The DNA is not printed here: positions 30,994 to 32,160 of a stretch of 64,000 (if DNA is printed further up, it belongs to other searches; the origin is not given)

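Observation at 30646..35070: RimK-like ATP-grasp ligase within a folate one-carbon gene cluster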

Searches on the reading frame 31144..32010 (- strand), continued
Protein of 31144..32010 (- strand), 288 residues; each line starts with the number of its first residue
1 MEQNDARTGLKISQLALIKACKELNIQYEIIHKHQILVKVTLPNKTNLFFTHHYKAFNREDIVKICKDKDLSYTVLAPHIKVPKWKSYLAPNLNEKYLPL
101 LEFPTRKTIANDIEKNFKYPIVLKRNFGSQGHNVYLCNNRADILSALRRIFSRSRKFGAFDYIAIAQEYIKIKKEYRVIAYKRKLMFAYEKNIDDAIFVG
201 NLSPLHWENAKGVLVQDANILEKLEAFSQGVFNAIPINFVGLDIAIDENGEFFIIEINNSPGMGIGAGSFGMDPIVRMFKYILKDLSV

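Call 9: find_encoding_contigs(protein=P0010, flank=8000, max_places=3)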
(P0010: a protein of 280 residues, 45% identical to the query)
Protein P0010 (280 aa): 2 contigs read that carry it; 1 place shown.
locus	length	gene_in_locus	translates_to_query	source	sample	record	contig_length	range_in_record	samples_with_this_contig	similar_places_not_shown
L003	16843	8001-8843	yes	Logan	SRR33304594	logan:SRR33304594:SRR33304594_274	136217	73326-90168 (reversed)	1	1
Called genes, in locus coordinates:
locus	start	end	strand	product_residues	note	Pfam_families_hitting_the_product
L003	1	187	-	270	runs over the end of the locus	PF07091:FmrO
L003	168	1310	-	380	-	PF01702:TGT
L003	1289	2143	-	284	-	PF00106:adh_short, PF23441:SDR (weak), PF02719:Polysacc_synt_2 (faint), PF08659:KR, PF13561:adh_short_C2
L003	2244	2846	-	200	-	PF03575:Peptidase_S51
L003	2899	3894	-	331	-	PF10648:Gmad2, PF10646:Germane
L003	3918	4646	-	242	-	-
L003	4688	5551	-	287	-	-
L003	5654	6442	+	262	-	PF01784:DUF34_NIF3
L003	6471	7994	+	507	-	PF11028:TMEM260_N (weak), PF13231:PMT_2 (weak)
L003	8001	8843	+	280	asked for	PF08443:RimK, PF14398:ATPgrasp_YheCD (faint), PF07478:Dala_Dala_lig_C (faint), PF02955:GSH-S_ATP (faint)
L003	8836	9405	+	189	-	PF01812:5-FTHF_cyc-lig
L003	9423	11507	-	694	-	-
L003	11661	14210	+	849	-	PF08757:CotH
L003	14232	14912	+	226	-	PF16316:DUF4956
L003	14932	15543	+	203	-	PF09359:VTC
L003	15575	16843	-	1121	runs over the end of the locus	-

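Call 11: find_encoding_contigs(protein=P0044, flank=8000, max_places=2)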
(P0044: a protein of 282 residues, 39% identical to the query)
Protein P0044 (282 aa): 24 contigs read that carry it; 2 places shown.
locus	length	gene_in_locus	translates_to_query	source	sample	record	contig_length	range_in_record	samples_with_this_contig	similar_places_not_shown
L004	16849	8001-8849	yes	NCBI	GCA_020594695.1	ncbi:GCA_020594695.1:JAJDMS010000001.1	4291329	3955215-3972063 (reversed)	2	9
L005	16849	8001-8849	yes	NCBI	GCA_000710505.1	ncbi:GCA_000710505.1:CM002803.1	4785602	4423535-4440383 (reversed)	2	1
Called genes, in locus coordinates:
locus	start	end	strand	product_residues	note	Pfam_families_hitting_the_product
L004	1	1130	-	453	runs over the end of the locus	PF00069:Pkinase, PF07714:PK_Tyr_Ser-Thr, PF01636:APH (faint)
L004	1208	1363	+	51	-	PF08369:PCP_red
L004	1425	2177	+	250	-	PF00702:Hydrolase, PF13419:HAD_2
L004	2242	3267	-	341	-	-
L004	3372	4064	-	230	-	PF11266:Ald_deCOase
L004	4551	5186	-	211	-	-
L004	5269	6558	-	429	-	PF03952:Enolase_N, PF00113:Enolase_C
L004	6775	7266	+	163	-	PF01467:CTP_transf_like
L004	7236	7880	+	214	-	PF01442:Apolipoprotein (faint)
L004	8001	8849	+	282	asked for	PF14397:ATPgrasp_ST (faint), PF03133:TTL (faint), PF08443:RimK, PF14398:ATPgrasp_YheCD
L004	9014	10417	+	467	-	PF09925:DUF2157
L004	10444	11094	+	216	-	PF14345:GDYXXLXY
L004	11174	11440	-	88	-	-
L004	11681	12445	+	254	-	PF02811:PHP (weak)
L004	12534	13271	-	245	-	PF00072:Response_reg, PF00196:GerE, PF08281:Sigma70_r4_2 (weak)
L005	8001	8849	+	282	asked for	PF14397:ATPgrasp_ST (faint), PF03133:TTL (faint), PF08443:RimK, PF14398:ATPgrasp_YheCD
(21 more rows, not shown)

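Call 12: find_encoding_contigs(protein=P0078, flank=8000, max_places=2)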
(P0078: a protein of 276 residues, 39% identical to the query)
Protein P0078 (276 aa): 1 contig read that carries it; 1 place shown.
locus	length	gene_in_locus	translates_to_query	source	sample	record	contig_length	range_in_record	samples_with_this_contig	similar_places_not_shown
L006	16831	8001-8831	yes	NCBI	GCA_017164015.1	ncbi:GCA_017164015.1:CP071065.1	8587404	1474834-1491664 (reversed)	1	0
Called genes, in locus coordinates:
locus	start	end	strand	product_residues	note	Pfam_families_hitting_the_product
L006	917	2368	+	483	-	PF00069:Pkinase, PF07714:PK_Tyr_Ser-Thr, PF01636:APH (faint), PF03109:ABC1 (weak)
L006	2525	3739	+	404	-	PF13229:Beta_helix (faint), PF22842:Pel9A-like_beta_helix, PF07602:DUF1565 (weak)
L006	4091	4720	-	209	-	PF00072:Response_reg (weak), PF00196:GerE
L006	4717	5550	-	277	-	PF00089:Trypsin (weak), PF13365:Trypsin_2, PF13180:PDZ_2 (weak), PF17820:PDZ_6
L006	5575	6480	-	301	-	PF13365:Trypsin_2, PF13180:PDZ_2, PF17820:PDZ_6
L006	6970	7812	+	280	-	-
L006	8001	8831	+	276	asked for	PF03133:TTL (faint), PF02655:ATP-grasp_3 (weak), PF08443:RimK, PF02955:GSH-S_ATP (weak), PF14398:ATPgrasp_YheCD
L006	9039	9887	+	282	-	PF03133:TTL (faint), PF14397:ATPgrasp_ST (faint), PF08443:RimK, PF14398:ATPgrasp_YheCD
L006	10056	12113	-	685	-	PF01288:HPPK, PF04715:, PF00425:Chorismate_bind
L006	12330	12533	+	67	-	PF00144:Beta-lactamase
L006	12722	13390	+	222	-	-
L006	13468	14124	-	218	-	PF00702:Hydrolase, PF13419:HAD_2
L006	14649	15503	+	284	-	PF02602:HEM4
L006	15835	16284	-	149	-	PF00011:HSP20, PF17886:ArsA_HSP20 (faint)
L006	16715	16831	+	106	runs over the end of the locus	PF00893:Multi_Drug_Res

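Call 13: find_encoding_contigs(protein=P0089, flank=8000, max_places=2)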
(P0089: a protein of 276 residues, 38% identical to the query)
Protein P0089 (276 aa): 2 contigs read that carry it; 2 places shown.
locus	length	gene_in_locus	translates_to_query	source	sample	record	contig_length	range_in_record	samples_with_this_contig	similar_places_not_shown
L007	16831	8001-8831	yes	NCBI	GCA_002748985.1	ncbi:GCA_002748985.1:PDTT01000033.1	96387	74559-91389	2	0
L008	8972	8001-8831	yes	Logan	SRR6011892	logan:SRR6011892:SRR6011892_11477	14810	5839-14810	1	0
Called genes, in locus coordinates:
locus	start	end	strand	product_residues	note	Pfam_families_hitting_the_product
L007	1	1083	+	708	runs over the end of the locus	PF02922:CBM_48, PF00128:Alpha-amylase, PF21156:ISOA1-3_C, PF21331:Isoamylase_C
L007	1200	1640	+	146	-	PF13581:HATPase_c_2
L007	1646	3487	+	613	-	PF00072:Response_reg, PF01590:GAF, PF13185:GAF_2 (weak), PF07228:SpoIIE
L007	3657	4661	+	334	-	PF03976:PPK2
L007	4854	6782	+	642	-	-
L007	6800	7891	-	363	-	PF01926:MMR_HSR1 (weak), PF06071:YchF-GTPase_C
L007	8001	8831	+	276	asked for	PF07478:Dala_Dala_lig_C (faint), PF08443:RimK, PF14398:ATPgrasp_YheCD (weak)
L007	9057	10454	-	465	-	PF00254:FKBP_C, PF23322:PPIase_AIP (faint), PF00254:FKBP_C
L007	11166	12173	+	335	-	PF01118:Semialdhyde_dh, PF22698:Semialdhyde_dhC_1, PF02774:Semialdhyde_dhC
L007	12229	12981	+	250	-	PF00696:AA_kinase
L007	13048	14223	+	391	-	PF00202:Aminotran_3, PF00266:Aminotran_5 (faint)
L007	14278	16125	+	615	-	PF00583:Acetyltransf_1, PF13508:Acetyltransf_7, PF00764:Arginosuc_synth, PF20979:Arginosuc_syn_C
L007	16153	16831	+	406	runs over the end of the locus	PF01960:ArgJ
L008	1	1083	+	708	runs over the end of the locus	PF02922:CBM_48, PF00128:Alpha-amylase, PF21156:ISOA1-3_C, PF21331:Isoamylase_C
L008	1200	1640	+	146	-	PF13581:HATPase_c_2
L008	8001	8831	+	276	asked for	PF07478:Dala_Dala_lig_C (faint), PF08443:RimK, PF14398:ATPgrasp_YheCD (weak)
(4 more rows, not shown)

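Call 17: find_related_loci(query=A1, collection=genome_contigs, flank=10000)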
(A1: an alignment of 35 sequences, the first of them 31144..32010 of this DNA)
Query A1 (288 aa) in genome_contigs; peptide patterns used: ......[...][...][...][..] (x = any residue, [..] = any of these).
286 stretches matched a pattern; 276 encode a relative of the query (tblastn E <= 1e-3); the best 80 are kept; 80 distinct loci.
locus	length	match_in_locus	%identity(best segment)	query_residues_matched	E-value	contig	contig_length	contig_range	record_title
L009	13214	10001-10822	52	9-286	1e-90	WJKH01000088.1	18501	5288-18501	MAG: Candidatus Dojkabacteria bacterium isolate Bin_334 k141_4885752, whole genome shotgun sequence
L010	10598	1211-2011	42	17-287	6e-71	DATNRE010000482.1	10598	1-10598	MAG TPA_asm: Candidatus Obscuribacterales bacterium isolate SMAG_U16525 k141_360135, whole genome shotgun sequence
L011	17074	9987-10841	42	6-287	7e-70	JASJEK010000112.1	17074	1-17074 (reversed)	MAG: Xenococcaceae cyanobacterium MO_234.B1 MO_234.c_644, whole genome shotgun sequence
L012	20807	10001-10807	41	15-287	1e-68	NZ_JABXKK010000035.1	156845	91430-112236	MAG: Nostoc sp. NMS8 NODE_64_length_156845_cov_91.3149, whole genome shotgun sequence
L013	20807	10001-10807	41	15-287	2e-67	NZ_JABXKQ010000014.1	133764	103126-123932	MAG: Nostoc sp. JL34 NODE_264_length_133764_cov_111.01, whole genome shotgun sequence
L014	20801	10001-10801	41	17-287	3e-67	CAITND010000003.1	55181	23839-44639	MAG: uncultured Oscillatoriales cyanobacterium isolate KTt_bin-1839 genome assembly, contig: bin-1839:003/277, whole gen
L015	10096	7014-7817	43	17-287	2e-67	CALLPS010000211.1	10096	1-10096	MAG: uncultured Pleurocapsa sp. isolate H4_Bin_Bin_164_1 genome assembly, contig: c_000000305304, whole genome shotgun s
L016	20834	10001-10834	40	10-287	5e-67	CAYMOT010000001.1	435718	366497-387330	MAG TPA_asm: uncultured Candidatus Saccharibacteria bacterium isolate binchicken_co179_168 genome assembly, contig: NODE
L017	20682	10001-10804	42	17-287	7e-67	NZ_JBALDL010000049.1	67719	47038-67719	MAG: Nostoc sp. isolate P2037 bin 28 NODE_373_length_67719_cov_103.636520, whole genome shotgun sequence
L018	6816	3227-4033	42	17-288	5e-67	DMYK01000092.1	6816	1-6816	MAG TPA_asm: Microcoleaceae cyanobacterium UBA11344 contig_5212, whole genome shotgun sequence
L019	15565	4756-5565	41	15-287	7e-67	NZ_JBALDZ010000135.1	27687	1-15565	MAG: Nostoc sp. isolate P3034 bin 5 NODE_1185_length_27687_cov_84.881234, whole genome shotgun sequence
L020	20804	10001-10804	42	17-287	9e-67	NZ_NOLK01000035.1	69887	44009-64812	Nostoc sp. 'Peltigera membranacea cyanobiont' 232 scaffold35, whole genome shotgun sequence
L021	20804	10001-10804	41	17-287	9e-67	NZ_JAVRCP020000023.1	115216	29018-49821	MAG: Nostoc sp. DedVER02 Nostoc_sp_DedVER02_23, whole genome shotgun sequence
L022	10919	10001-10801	41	17-287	1e-66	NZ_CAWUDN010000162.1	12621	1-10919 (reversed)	Nostoc sp. PCC 9305 isolate Nostoc CCY 9926 NODE_162_length_12621_cov_144.830097, whole genome shotgun sequence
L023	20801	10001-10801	41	17-287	1e-66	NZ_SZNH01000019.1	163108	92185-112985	Nostoc sp. PA-18-2419 strain JC1668 voucher PA182419 scaffold19.1, whole genome shotgun sequence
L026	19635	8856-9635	39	16-279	2e-66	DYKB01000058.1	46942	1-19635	MAG TPA_asm: Caldithrix sp. isolate SulCav_AS07-7_41_26 SulCav_AS07_7_651_length_46942_cov_14_572632, whole genome shotg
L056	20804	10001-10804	42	17-287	5e-65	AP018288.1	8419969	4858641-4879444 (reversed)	Nostoc sp. NIES-4103 DNA, nearly complete genome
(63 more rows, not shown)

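Call 26: find_related_loci(query=A2, collection=metagenome_contigs, flank=10000)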
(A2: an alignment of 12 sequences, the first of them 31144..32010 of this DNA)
Query A2 (288 aa) in metagenome_contigs; peptide patterns used: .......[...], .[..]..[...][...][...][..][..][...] (x = any residue, [..] = any of these).
260 stretches matched a pattern; 120 encode a relative of the query (tblastn E <= 1e-3); the best 80 are kept; 80 distinct loci.
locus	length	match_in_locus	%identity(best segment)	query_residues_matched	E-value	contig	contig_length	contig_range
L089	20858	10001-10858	74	1-286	3e-149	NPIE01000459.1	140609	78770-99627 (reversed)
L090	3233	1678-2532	42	6-287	8e-73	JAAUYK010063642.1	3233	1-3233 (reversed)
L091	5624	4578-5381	43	16-287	4e-72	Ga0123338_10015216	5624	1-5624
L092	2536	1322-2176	42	6-287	2e-73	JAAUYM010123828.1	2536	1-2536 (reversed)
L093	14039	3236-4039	43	16-287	5e-72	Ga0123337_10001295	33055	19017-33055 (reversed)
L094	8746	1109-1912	45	17-287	4e-71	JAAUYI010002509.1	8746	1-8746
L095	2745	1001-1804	44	17-287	5e-71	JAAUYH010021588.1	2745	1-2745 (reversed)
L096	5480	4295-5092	41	17-286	3e-69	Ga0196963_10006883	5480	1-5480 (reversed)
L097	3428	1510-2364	42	6-287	2e-69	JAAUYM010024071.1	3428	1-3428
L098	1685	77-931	41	6-287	3e-71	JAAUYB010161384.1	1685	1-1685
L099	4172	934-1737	43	17-287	3e-68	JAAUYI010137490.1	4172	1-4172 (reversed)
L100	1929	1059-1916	40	6-288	9e-70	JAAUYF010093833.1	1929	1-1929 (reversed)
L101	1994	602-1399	43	17-286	7e-70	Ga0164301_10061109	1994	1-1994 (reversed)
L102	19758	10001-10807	42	17-288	4e-67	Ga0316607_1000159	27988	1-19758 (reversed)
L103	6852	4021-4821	40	16-285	9e-67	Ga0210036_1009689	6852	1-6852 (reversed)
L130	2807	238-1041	41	16-286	2e-63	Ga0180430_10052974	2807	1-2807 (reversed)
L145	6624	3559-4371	39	11-285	3e-60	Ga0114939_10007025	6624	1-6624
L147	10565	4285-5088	35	16-286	1e-59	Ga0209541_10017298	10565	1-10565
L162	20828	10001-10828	37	11-287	3e-56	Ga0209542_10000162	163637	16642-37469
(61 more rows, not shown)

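Call 28: find_encoding_contigs(protein=P0011, flank=6000, max_places=2)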
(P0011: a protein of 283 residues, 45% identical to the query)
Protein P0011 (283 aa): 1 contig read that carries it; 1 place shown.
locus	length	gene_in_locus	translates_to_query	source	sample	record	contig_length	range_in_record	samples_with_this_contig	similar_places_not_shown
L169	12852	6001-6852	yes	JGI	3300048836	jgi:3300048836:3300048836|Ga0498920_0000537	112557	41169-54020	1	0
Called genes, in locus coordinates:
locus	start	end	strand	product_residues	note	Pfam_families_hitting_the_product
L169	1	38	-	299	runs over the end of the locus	PF02424:ApbE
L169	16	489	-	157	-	-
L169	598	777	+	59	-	-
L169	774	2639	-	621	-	PF00009:GTP_EFTU, PF01926:MMR_HSR1 (weak), PF22042:EF-G_D2, PF03144:GTP_EFTU_D2, PF00679:EFG_C, PF21018:BipA_C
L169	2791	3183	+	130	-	PF18936:DUF5684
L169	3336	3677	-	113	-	-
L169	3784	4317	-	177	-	PF07885:Ion_trans_2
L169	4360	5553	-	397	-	-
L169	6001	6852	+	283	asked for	PF08443:RimK, PF14398:ATPgrasp_YheCD (weak)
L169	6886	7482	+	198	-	-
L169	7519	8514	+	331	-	PF01933:CofD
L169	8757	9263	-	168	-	PF19638:DUF6141 (weak)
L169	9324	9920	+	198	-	PF06197:DUF998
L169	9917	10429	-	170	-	PF00583:Acetyltransf_1 (weak)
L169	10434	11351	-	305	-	PF00389:2-Hacid_dh, PF02826:2-Hacid_dh_C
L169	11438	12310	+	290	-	PF01978:TrmB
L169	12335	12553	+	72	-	PF12844:HTH_19 (weak), PF01381:HTH_3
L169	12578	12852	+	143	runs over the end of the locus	PF13376:OmdA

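Call 29: find_encoding_contigs(protein=P0014, flank=6000, max_places=2)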
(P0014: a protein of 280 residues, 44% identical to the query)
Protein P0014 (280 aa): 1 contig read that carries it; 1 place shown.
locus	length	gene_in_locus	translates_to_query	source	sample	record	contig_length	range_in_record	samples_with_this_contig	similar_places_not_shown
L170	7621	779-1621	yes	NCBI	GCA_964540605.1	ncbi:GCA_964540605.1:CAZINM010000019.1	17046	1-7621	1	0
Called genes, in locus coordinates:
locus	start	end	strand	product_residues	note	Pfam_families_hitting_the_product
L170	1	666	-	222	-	?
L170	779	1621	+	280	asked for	PF14397:ATPgrasp_ST (faint), PF07478:Dala_Dala_lig_C (weak), PF08443:RimK, PF13535:ATP-grasp_4 (faint), PF14398:ATPgrasp_YheCD (weak)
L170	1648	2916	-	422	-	-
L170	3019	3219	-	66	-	-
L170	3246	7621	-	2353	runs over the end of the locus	PF17164:DUF5122 (faint), PF23032:GBD_ELAPOR1-like_3rd (faint), PF12768:Rax2, PF13620:CarboxypepD_reg (faint), PF17210:SdrD_B (faint)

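Call 30: find_encoding_contigs(protein=P0015, flank=6000, max_places=2)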
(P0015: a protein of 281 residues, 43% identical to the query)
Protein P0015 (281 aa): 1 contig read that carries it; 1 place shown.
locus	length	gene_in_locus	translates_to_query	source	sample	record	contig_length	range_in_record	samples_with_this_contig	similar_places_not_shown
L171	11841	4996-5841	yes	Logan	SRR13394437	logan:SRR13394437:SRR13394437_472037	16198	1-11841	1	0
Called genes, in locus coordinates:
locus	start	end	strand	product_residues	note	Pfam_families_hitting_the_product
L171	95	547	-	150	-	PF00293:NUDIX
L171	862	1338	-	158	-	PF02559:CarD_TRCF_RID (weak)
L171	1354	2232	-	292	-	PF02222:ATP-grasp (faint), PF07478:Dala_Dala_lig_C, PF08443:RimK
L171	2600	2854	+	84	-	-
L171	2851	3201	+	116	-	PF18899:DUF5655 (weak)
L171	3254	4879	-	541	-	-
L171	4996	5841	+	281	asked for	PF14397:ATPgrasp_ST (faint), PF08443:RimK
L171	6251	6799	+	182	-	PF08241:Methyltransf_11 (weak)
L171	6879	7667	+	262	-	PF06966:DUF1295, PF02544:Steroid_dh, PF04140:ICMT (faint), PF04191:PEMT (weak)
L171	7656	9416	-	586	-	PF01551:Peptidase_M23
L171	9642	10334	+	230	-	PF06197:DUF998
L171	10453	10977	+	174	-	-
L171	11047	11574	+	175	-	-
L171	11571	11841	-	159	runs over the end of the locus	-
